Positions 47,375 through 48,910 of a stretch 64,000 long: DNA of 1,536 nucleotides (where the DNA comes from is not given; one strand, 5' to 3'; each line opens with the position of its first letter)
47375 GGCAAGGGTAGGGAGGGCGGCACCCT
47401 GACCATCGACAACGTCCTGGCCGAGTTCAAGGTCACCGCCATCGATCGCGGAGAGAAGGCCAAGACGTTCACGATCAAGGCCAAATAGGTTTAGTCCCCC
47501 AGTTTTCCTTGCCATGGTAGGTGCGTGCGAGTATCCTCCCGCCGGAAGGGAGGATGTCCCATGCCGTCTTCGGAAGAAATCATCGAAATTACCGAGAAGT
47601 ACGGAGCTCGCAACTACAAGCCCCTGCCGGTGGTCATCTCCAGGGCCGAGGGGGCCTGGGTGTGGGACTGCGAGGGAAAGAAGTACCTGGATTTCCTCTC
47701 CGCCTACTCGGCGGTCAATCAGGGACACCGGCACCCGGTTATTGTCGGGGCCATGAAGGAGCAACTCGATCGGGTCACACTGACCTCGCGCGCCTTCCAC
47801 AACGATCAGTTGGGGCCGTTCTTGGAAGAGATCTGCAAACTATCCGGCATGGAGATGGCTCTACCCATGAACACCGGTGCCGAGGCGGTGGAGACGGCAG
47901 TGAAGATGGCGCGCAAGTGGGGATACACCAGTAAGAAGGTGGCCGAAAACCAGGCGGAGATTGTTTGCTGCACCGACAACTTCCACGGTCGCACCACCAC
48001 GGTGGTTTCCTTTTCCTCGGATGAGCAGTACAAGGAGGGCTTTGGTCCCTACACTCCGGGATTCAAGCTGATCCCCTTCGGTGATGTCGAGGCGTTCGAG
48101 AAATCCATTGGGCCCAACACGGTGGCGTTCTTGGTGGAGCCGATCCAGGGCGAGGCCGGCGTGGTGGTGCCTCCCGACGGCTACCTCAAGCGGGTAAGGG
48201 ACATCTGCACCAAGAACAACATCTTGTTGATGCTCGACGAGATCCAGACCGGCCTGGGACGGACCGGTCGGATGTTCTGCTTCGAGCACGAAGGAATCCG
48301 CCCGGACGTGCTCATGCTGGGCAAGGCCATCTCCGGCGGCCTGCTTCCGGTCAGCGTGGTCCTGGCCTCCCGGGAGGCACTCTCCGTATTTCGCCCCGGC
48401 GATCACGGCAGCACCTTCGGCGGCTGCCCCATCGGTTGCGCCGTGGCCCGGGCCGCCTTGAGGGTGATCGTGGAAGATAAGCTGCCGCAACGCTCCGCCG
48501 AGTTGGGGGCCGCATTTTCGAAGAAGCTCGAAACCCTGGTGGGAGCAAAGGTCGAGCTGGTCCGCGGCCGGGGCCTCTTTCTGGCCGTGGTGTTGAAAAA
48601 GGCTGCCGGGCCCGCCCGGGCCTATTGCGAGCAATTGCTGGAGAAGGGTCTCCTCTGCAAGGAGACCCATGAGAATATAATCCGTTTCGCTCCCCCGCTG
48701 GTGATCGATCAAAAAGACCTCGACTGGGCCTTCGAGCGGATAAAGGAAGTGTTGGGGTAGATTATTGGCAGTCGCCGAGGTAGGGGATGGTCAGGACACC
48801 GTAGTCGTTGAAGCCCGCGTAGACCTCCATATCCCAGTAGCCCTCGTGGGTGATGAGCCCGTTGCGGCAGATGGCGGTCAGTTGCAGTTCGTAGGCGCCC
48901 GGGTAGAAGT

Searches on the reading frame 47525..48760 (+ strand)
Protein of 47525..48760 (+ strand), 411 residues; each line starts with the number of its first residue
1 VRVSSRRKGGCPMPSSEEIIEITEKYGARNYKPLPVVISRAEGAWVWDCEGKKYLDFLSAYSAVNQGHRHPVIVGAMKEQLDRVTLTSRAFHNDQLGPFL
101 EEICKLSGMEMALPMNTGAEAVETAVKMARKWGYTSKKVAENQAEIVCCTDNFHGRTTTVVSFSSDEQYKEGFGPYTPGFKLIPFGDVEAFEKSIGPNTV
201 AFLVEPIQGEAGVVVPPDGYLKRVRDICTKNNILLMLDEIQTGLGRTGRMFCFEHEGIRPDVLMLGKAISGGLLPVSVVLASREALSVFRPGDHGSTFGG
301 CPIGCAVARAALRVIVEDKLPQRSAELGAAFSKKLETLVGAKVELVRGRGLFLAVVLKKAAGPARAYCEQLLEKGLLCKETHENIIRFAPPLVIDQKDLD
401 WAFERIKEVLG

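Call 60: search_protein_families(library=pfam, proteins=[window:47525-48760:+], max_evalue=0.00001)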
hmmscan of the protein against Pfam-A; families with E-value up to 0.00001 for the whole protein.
window:47525-48760:+ (411 aa): 1 family
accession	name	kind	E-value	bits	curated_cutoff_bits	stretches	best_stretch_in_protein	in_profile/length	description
PF00202.27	Aminotran_3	-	3.8e-123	411.6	30.5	1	26-410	1-403/403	Aminotransferase class-III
